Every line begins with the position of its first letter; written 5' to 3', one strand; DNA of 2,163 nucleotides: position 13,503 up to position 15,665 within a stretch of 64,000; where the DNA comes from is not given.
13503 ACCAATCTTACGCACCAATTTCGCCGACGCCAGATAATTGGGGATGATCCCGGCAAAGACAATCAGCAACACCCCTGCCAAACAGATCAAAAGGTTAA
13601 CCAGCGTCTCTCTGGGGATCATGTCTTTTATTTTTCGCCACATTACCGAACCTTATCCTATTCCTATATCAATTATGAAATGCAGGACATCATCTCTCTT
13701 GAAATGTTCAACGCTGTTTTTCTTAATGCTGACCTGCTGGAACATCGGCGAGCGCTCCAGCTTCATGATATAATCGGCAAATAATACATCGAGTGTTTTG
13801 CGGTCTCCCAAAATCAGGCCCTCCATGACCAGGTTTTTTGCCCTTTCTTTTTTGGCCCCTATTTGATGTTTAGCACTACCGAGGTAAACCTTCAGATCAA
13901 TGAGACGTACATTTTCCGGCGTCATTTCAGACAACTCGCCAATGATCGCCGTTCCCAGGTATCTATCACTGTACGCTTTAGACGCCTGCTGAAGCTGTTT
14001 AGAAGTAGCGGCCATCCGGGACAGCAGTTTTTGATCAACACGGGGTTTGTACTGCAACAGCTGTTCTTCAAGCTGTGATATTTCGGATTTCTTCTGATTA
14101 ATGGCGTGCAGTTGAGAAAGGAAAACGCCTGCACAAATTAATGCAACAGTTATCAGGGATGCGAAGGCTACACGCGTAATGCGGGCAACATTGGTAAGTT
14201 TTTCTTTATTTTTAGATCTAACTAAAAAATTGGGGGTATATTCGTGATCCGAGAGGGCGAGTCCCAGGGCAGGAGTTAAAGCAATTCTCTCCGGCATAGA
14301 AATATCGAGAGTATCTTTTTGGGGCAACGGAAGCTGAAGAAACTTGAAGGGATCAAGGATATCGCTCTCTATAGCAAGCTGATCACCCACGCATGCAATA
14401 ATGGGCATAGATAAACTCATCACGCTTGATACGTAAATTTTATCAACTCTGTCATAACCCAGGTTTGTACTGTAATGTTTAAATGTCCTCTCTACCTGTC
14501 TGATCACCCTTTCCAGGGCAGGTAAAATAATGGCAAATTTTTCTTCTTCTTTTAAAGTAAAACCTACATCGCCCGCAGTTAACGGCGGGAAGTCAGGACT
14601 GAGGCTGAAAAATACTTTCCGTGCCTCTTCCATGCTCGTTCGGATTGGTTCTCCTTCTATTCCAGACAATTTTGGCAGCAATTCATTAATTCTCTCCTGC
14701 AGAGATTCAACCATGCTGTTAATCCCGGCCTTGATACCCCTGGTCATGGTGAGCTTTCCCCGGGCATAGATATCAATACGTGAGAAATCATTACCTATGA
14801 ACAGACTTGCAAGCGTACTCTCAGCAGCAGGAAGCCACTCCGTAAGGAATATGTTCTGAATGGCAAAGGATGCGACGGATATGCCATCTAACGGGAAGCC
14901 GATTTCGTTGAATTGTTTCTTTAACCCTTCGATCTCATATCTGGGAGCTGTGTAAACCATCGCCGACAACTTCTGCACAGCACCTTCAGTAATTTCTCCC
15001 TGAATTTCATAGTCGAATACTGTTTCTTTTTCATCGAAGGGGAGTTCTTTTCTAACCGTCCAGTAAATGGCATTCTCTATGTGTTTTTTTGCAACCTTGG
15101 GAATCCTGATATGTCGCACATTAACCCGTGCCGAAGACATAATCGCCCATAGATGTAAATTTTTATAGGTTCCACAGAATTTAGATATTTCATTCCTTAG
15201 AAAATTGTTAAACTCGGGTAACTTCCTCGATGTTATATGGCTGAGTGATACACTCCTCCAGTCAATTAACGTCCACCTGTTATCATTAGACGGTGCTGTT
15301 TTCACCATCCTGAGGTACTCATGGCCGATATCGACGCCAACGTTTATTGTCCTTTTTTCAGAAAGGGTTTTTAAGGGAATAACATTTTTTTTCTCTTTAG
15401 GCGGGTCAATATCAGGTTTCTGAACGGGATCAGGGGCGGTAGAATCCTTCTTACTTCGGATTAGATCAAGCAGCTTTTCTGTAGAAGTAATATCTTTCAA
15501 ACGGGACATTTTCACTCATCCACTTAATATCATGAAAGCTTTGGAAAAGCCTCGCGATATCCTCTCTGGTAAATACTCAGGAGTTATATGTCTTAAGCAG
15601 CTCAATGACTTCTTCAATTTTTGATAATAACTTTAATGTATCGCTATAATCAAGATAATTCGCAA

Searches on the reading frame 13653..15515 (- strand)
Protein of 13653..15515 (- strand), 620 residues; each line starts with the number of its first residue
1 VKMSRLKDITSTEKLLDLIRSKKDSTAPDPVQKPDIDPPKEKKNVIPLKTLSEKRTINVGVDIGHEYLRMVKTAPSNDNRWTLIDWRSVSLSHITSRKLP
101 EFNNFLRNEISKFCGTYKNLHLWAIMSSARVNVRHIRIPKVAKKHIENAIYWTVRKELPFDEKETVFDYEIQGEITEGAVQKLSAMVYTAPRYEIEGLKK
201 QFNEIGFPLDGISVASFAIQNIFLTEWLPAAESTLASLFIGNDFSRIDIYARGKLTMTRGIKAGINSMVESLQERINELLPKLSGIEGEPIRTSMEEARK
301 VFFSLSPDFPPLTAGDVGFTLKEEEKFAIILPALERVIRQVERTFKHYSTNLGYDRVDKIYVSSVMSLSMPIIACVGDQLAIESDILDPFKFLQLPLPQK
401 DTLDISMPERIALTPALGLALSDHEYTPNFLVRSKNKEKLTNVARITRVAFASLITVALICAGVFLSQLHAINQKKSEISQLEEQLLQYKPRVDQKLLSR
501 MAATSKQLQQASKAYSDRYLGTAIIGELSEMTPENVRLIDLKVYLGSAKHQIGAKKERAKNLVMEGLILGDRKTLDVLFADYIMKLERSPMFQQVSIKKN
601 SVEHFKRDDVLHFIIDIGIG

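Call 10: search_protein_families(library=pfam, proteins=[window:13653-15515:-], max_evalue=0.01)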
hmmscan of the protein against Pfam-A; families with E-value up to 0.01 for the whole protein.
window:13653-15515:- (620 aa): 1 family
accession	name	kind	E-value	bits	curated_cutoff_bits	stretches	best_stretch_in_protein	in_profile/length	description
PF11104.14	PilM_2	-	3.7e-14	52.8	27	2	60-275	1-222/340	Type IV pilus assembly protein PilM;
